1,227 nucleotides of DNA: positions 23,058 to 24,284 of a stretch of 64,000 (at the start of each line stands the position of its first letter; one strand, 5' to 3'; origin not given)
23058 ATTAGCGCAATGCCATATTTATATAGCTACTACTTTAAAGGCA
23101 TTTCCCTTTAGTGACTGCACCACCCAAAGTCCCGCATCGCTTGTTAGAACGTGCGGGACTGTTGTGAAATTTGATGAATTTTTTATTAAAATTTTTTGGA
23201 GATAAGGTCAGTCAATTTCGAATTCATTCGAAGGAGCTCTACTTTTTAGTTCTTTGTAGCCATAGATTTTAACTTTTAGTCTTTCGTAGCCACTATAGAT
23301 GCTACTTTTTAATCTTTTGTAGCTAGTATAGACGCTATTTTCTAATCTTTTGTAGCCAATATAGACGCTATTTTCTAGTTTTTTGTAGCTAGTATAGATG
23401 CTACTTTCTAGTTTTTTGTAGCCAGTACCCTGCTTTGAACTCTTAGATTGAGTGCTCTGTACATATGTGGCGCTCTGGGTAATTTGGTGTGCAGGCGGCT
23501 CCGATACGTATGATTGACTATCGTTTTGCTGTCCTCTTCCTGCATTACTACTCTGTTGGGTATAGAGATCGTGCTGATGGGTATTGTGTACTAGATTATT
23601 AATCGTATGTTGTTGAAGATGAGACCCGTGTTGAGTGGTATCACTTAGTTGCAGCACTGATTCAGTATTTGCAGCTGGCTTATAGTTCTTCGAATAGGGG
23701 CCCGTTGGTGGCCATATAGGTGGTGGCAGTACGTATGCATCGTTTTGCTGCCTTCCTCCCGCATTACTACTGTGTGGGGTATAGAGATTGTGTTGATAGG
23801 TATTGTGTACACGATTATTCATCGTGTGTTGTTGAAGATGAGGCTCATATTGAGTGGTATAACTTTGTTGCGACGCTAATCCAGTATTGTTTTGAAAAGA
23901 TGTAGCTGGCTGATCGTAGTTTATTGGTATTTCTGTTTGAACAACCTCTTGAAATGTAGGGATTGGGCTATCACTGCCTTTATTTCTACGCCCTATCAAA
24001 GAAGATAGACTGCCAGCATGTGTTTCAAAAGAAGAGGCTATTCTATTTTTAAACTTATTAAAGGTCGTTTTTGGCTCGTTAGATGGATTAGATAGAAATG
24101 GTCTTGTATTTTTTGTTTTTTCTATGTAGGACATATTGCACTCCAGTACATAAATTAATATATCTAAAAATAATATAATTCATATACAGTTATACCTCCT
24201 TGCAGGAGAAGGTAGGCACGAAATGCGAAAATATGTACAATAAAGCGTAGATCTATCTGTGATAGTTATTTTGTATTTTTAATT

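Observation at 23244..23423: Six tandem YxxL motifs at ITAM-like spacing in an 11-residue repeat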

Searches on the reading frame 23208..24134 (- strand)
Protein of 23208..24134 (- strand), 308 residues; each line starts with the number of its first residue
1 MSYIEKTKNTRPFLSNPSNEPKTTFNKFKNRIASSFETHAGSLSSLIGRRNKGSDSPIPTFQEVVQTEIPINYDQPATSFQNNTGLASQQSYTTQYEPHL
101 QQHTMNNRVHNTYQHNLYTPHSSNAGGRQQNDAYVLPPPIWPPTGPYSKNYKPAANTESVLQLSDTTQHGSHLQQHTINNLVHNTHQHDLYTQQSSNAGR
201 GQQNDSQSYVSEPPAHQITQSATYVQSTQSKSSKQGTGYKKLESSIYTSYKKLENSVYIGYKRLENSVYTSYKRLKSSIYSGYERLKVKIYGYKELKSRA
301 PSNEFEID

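Call 7: find_encoding_contigs(protein=window:23208-24134:-, flank=10000, max_places=10)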
Protein window:23208-24134:- (308 aa): 1 contig read that carries it; 1 place shown.
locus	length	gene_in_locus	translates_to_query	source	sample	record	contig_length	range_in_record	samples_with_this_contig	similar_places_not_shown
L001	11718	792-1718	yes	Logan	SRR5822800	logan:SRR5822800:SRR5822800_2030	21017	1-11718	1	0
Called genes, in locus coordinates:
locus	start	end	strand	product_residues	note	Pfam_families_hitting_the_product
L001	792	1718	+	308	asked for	-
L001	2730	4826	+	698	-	PF13623:SurA_N_2, PF13624:SurA_N_3, PF13145:Rotamase_2, PF13616:Rotamase_3, PF00639:Rotamase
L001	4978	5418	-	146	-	PF04386:SspB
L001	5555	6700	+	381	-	PF00988:CPSase_sm_chain, PF00117:GATase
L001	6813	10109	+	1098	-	PF25596:CPSase_L_D1, PF02786:CPSase_L_D2, PF02655:ATP-grasp_3 (faint), PF02787:CPSase_L_D3, PF25596:CPSase_L_D1, PF02786:CPSase_L_D2, PF02222:ATP-grasp (weak), PF02142:MGS, +3 more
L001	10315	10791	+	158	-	PF03449:GreA_GreB_N, PF01272:GreA_GreB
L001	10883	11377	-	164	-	PF01985:CRS1_YhbY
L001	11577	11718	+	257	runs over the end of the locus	PF01728:FtsJ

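Call 8: search_protein_families(library=pfam, proteins=[window:23211-24134:-], max_evalue=10)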
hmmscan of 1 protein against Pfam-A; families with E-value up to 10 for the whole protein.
window:23211-24134:- (308 aa): 0 families
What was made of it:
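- On 3-11 amphipathic lipid-binding helix class (apolipoprotein, perilipin, synuclein): No Pfam family at E<=10 (call 8).
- Closest known: 11-mer repeat. Different: No sequence homology: no Pfam Apolipoprotein, Perilipin or Synuclein hit even at E<=10 (call 8).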

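Call 10: find_homologous_proteins(query=window:23211-24134:-, max_evalue=0.01)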
Query window:23211-24134:- (308 aa): 1 proteins with E <= 0.01 among 397 candidates.
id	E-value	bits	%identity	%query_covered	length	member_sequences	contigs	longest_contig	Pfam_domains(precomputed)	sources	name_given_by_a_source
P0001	2.0e-198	676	100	100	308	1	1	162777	-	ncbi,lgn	-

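Call 11: search_protein_families(library=ncbifam, proteins=[window:23211-24134:-], max_evalue=0.1)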
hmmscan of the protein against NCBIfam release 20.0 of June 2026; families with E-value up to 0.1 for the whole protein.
window:23211-24134:- (308 aa): 0 families

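Call 12: find_related_loci(query=window:23211-24134:-, collection=genome_contigs, flank=10000)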
Query window:23211-24134:- (308 aa) in genome_contigs; peptide patterns used: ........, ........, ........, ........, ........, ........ (x = any residue, [..] = any of these).
105 stretches matched a pattern, but none encodes a relative of the query by tblastn (E <= 1e-3).

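Call 13: list_cluster_members(proteins=[P0001])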
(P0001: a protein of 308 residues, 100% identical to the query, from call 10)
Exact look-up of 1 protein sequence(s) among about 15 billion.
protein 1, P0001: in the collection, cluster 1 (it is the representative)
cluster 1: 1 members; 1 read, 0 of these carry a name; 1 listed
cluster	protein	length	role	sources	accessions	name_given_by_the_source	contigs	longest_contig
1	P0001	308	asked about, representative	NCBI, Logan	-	-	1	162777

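Call 28: predict_structure(protein=window:23211-24134:-)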
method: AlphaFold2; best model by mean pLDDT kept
length: 308 residues; sequences in the alignment: 1
mean_pLDDT: 52.4   pTM: 0.27
mean pLDDT of the five models: 52.4, 52.2, 49.4, 48.8, 45.4
residues with pLDDT >= 90: 35; 70-90: 24; 50-70: 57; < 50: 192
segments of 3 or more residues with pLDDT < 50: 1-20, 50-53, 65-137, 140-145, 147-170, 172-205, 209-212, 214-228
pLDDT, mean of each block of 10 residues (from residue 1): 43 45 57 56 52 50 47 41 35 35 36 35 35 45 46 38 35 43 40 37 43 44 46 60 87 94 94 92 87 73 55
secondary structure, 60 per line:
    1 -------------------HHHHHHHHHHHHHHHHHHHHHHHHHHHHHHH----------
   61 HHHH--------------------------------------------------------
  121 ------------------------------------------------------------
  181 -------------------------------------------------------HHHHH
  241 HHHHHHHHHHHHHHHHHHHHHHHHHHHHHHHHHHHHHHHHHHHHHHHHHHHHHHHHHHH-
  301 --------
elements in order: H20-50 H61-64 H236-299
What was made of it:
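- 23239..23424 (-): 33-bp tandem array encoding the 11-aa repeat. There are five full units, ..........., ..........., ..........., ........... and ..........(Y), followed by a 10-residue step to YKEL. It lies within the predicted helix 236-299. AF2 helix with pLDDT 87-94 (call 28).
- On YxxPhi adaptor-sorting signal: The motifs lie in a helix predicted with pLDDT 87-94 (call 28).
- AF2 on the single sequence gives one helix over residues 236-299 with pLDDT 87-94; the rest is below 50 (call 28). AF2 is very confident of a straight helix (call 28), which is typical of coiled-coil segments modelled as monomers.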

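Call 30: search_protein_representatives(protein=window:23211-24134:-)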
Query: 308 residues. Proteins with E-value up to 0.001 (for the whole library): 11; up to 1e-10: 2; up to 1e-30: 1. The best 11 are listed.
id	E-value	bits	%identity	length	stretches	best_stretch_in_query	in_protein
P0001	6.5e-199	675.7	100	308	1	1-308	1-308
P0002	6.6e-14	68.6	38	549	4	216-298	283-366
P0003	1.4e-05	41.2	29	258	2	236-290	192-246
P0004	1.9e-05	40.8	27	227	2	238-288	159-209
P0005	2.0e-05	40.8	37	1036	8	233-303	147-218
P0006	2.2e-05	40.6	21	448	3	221-305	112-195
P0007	5.2e-05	39.4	38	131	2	249-293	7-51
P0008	8.9e-05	38.6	37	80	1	223-282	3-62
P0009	2.0e-04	37.5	31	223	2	239-298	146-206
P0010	3.9e-04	36.5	38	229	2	241-292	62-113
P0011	4.1e-04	36.4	45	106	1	242-290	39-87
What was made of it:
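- Checked: 'Orphan' is also confirmed: the protein matches only itself among 5.8 billion clusters (call 10), and nothing matches residues 1-215 in an exhaustive phmmer scan of 1.84 billion representatives (call 30).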

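Call 32: search_protein_families(library=pfam, proteins=[P0002, P0003, P0004, P0005, P0006, P0007, P0008, P0009, P0010, P0011], max_evalue=1)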
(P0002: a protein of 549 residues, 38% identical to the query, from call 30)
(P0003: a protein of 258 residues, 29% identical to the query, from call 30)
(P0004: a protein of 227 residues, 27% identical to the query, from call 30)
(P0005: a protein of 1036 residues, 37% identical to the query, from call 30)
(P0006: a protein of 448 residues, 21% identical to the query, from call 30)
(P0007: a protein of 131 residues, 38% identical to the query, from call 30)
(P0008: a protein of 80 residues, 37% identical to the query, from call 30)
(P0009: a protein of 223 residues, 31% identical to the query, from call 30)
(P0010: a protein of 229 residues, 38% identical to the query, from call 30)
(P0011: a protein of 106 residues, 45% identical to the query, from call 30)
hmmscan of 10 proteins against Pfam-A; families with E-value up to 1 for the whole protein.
P0002 (549 aa): 11 families
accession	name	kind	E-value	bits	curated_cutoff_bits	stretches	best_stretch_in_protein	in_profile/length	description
PF25203.1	DAAF9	-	5.5e-32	111.6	27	1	4-299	153-442/501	DAAF9 domain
PF15508.11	NAAA-beta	-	9e-14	52.1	27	0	477-499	20-42/63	beta subunit of N-acylethanolamine-hydrolyzing acid amidase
PF01442.23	Apolipoprotein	-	4.8e-13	49.7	90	2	382-542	26-186/190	Apolipoprotein A1/A4/E domain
PF00804.31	Syntaxin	-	3.2e-11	43.7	26.7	0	282-320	86-123/157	Syntaxin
PF16512.11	RhoGAP-FF1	-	4.6e-10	40.3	30.1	0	474-496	9-31/80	p190-A and -B Rho GAPs FF domain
PF06295.17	ZapG-like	-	3.1e-07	30.9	33.5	1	282-348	19-84/123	Z-ring associated protein G-like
PF03623.18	Focal_AT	-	0.00039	20.8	23.3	0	480-517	24-61/133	Focal adhesion targeting region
PF20648.2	DUF6809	-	0.00066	20.9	27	0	501-542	23-64/85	Family of unknown function (DUF6809)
PF08385.17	DHC_N1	-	0.062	12.3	28.3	0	326-364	506-544/562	Dynein heavy chain, N-terminal region 1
PF24103.1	NT_N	-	0.58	10.9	27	0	284-329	48-93/95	Neurotrophin 1 N-terminal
PF19034.5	RnlA-toxin_DBD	-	0.96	10.3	27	0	280-331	18-69/125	RNase LS, bacterial toxin DBD domain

P0003 (258 aa): 4 families
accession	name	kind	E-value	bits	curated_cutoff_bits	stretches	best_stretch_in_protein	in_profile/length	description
PF18002.7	T6_Ig_like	-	0.007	16.7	25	0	170-201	24-54/145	T6 antigen Ig like domain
PF22707.2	S1CSD-TOTE-2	-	0.01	16.3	27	0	144-176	18-49/60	S1/CSD-like domain 2 of the TOTE conflict systems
PF22477.2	RepD-like_N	-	0.025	15.4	25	0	119-168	9-55/87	Replication initiation protein, N-terminal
PF02332.24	Phenol_Hydrox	-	0.22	11.5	24.4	0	144-179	8-43/230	Methane/Phenol/Alkene Hydroxylase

P0004 (227 aa): 4 families
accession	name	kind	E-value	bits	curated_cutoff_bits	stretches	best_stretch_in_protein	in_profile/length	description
PF19350.4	DUF5928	-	0.055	13.3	27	0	195-221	197-223/256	Family of unknown function (DUF5928)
PF04433.23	SWIRM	-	0.072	13.8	28.6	0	112-137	14-39/84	SWIRM domain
PF22652.1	DUF7006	-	0.22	12.2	27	0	178-216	10-48/112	Family of unknown function (DUF7006)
PF00430.23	ATP-synt_B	-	0.63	10.6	28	0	116-176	49-109/132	ATP synthase B/B' CF(0)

P0005 (1036 aa): 2 families
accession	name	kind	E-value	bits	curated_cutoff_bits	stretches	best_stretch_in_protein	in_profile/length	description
PF22556.1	DAM-like-phage2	-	0.18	12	27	0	184-229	119-164/181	Phage DNA Adenine Methylase-like domain 2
PF25084.1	LbH_EIF2B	-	0.58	10.6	54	0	300-370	27-98/105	EIF2B subunit epsilon LbH domain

P0006 (448 aa): 18 families
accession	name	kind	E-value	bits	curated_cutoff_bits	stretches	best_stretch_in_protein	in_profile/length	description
PF01442.23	Apolipoprotein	-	2.7e-08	34.2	90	2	10-145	48-183/190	Apolipoprotein A1/A4/E domain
PF05597.16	Phasin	-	7.5e-07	29.7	28.8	0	146-183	54-91/126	Poly(hydroxyalcanoate) granule associated protein (phasin)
PF03036.21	Perilipin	-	8.4e-07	28.8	33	3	116-161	114-159/403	Perilipin family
PF04513.17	Baculo_PEP_C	-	6.7e-06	26.6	38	1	88-113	68-93/140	Baculovirus polyhedron envelope protein, PEP, C terminus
PF13299.11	CPSF100_C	-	8.3e-06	26.5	24.1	0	167-184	146-163/163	Cleavage and polyadenylation factor 2 C-terminal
PF05478.16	Prominin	-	1.8e-05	23.5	34.3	1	2-195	197-391/799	Prominin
PF01693.22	Cauli_VI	-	2.4e-05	24.9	21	0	91-124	12-41/44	Ribonuclease H1 N-terminal domain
PF09016.15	Pas_Saposin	-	5.3e-05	23.8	27.5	0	23-53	2-32/73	Pas factor saposin fold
PF21560.2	Gp34_2nd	-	0.0005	20.6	27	2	65-152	13-99/102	Long-tail fiber proximal subunit, C-terminal, second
PF12245.14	Big_3_2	-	0.0023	18.6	23.3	0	120-178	29-85/122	Bacterial Ig-like domain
PF18476.7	PIN_8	-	0.0026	18.2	26.1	1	106-187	58-142/227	PIN like domain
PF04608.18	PgpA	-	0.04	14.3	28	0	114-148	98-132/141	Phosphatidylglycerophosphatase A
PF05346.16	DUF747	-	0.046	13.8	25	1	130-224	200-275/315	Eukaryotic membrane protein family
PF09602.15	PhaP_Bmeg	-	0.074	13.4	28.3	1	154-225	63-134/168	Polyhydroxyalkanoic acid inclusion protein (PhaP_Bmeg)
PF19216.5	CoV_NSP15_M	-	0.076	13.7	25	0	118-177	33-92/118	Coronavirus replicase NSP15, middle domain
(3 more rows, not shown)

P0007 (131 aa): 2 families
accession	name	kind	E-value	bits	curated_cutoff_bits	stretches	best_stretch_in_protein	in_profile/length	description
PF00395.25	SLH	-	0.11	12.9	20.8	0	65-91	4-28/44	S-layer homology domain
PF07860.16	CCD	-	0.21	12.1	25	1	19-94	26-103/130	WisP family C-Terminal Region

P0008 (80 aa): 3 families
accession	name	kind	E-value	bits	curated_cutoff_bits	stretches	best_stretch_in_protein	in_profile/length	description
PF21502.2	Obc1_cap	-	0.0016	18.7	27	1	47-74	13-40/179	Oxalate biosynthetic component 1, cap domain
PF03036.21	Perilipin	-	0.13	11.7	33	1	3-60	77-135/403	Perilipin family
PF17009.10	DUF5090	-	0.29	11.5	27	0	13-39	11-38/187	Domain of unknown function (DUF5090)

P0009 (223 aa): 3 families
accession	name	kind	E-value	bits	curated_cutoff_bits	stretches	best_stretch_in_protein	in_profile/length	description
PF20133.4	HHL1-like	-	0.0014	19.1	23.7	1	101-174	25-96/146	Protein HHL1-like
PF13306.12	LRR_5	-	0.0051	17.2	27.7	1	126-210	24-109/127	BspA type Leucine rich repeat region (6 copies)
PF23801.1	DUF7177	-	0.12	13.1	27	1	159-208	9-57/83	Family of unknown function (DUF7177)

P0010 (229 aa): 1 family
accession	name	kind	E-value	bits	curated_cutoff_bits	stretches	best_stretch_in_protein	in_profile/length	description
PF23288.1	KOW6_SPT5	-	0.024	15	27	0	53-73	34-54/55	Transcription elongation factor SPT5, sixth KOW domain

P0011 (106 aa): 1 family
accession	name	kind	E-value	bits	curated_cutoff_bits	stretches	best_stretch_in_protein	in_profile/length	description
PF20821.2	C1_PlyCB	-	0.15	12.5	30.5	1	56-74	21-39/65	Streptococcus virus C1, PlyCB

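Call 33: search_protein_families(library=ncbifam, proteins=[P0003, P0004, P0007, P0008, P0009, P0011], max_evalue=1)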
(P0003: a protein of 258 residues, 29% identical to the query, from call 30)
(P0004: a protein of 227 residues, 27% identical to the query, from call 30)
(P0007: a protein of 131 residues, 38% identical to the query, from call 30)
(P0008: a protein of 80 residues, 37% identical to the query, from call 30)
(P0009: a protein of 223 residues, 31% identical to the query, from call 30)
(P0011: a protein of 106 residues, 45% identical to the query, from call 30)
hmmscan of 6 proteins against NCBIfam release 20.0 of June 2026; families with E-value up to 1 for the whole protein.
P0003 (258 aa): 3 families
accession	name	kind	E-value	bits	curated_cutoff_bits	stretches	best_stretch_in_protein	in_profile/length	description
NF058507.1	FlotScfldFlot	equivalog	0.00015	21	700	2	114-186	327-401/477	flotillin lipid rafts scaffold protein FloT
NF002267.0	PRK01198.1-3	equivalog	0.058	12.5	488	0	187-214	300-327/390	V-type ATP synthase subunit C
NF041483.1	growth_prot_Scy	equivalog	0.083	10.4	1040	1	114-240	900-1018/1293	polarized growth protein Scy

P0004 (227 aa): 8 families
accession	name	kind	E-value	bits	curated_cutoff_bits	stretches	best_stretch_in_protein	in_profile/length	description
NF041483.1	growth_prot_Scy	equivalog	5.8e-05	20.8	1040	1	102-207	599-704/1293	polarized growth protein Scy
NF005198.1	PRK06669.1-3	equivalog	0.00046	19.5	200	1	114-203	52-141/299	flagellar assembly protein FliH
NF009344.0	PRK12705.1-1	equivalog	0.012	14.2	831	1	123-208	40-119/572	hypothetical protein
NF002629.0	PRK02292.1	equivalog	0.023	14.5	184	1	161-204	8-51/192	V-type ATP synthase subunit E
TIGR01837.1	PHA_granule_1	subfamily_domain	0.055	13.6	94.7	0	151-191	41-81/118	poly(hydroxyalkanoate) granule-associated protein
NF004412.0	PRK05759.1-3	equivalog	0.14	12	156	2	147-211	82-139/185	F0F1 ATP synthase subunit B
TIGR01144.1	ATP_synt_b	equivalog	0.14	12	65.5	0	149-210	45-106/147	F0F1 ATP synthase subunit B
NF058507.1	FlotScfldFlot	equivalog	0.14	11.2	700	1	125-206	318-401/477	flotillin lipid rafts scaffold protein FloT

P0007 (131 aa): 0 families

P0008 (80 aa): 1 family
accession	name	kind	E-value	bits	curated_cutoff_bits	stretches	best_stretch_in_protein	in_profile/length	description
NF035934.1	ESAT6_2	subfamily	0.029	14.6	100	1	19-50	61-91/96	pore-forming ESAT-6 family protein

P0009 (223 aa): 3 families
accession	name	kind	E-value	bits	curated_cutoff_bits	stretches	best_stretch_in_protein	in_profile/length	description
NF005198.1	PRK06669.1-3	equivalog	0.0097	15.1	200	1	111-200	52-141/299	flagellar assembly protein FliH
NF007506.1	PRK10101.1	equivalog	0.12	12.1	165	0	147-193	69-115/151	curli minor subunit CsgB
NF002629.0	PRK02292.1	equivalog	0.68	9.7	184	0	126-165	9-48/192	V-type ATP synthase subunit E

P0011 (106 aa): 1 family
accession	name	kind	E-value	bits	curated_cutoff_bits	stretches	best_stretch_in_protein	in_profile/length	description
NF045873.1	F420_non_VhuD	exception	0.042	13.9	215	1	35-90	62-114/132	F420-non-reducing hydrogenase iron-sulfur subunit VhuD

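Call 38: find_encoding_contigs(protein=P0011, flank=6000, max_places=5)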
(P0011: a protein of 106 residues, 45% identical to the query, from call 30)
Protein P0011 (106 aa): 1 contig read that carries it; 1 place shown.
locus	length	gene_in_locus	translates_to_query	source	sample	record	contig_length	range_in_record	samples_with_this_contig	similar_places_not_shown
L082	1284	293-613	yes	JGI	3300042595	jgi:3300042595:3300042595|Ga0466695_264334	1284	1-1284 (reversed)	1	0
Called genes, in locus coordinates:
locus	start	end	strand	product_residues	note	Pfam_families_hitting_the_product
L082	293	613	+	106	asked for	-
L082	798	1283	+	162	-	?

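Call 66: search_protein_families(library=phrogs, proteins=[window:23211-24134:-, P0004], max_evalue=0.01)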
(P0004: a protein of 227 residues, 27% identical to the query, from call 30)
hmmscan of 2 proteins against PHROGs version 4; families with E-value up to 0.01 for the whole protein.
window:23211-24134:- (308 aa): 0 families

P0004 (227 aa): 2 families
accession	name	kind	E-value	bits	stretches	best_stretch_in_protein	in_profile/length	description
phrog_35386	-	unknown function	0.0001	23.2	0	138-153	24-39/53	-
phrog_4070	-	tail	0.0014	17.8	1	114-210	235-331/989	tail length tape measure protein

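Call 67: search_solved_structures(query=window:23211-24134:-, max_evalue=1)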
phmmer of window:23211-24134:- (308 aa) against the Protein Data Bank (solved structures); distinct sequences matched with E-value up to 1: 0.
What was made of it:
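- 23208..24134 (-): ORF308. A 308-aa, strongly hydrophilic (GRAVY -1.06), S/T/Q/N/Y/H-rich protein with no signal peptide and no TM segment. No hit in Pfam, NCBIfam, PHROGs or PDB (calls 8, 11, 66, 67).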

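Call 81: find_related_loci(query=window:23211-24134:-, collection=metagenome_contigs, flank=3000)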
Query window:23211-24134:- (308 aa) in metagenome_contigs; peptide patterns used: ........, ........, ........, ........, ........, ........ (x = any residue, [..] = any of these).
142 stretches matched a pattern, but none encodes a relative of the query by tblastn (E <= 1e-3).

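Call 82: find_related_loci(query=window:23211-24134:-, collection=viral_contigs, flank=3000)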
Query window:23211-24134:- (308 aa) in viral_contigs; peptide patterns used: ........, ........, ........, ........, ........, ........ (x = any residue, [..] = any of these).
2 stretches matched a pattern, but none encodes a relative of the query by tblastn (E <= 1e-3).
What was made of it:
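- It is a singleton with no homologue anywhere (calls 10, 12, 30, 81, 82).
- Tried and rejected: Rejected (calls 66, 82).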
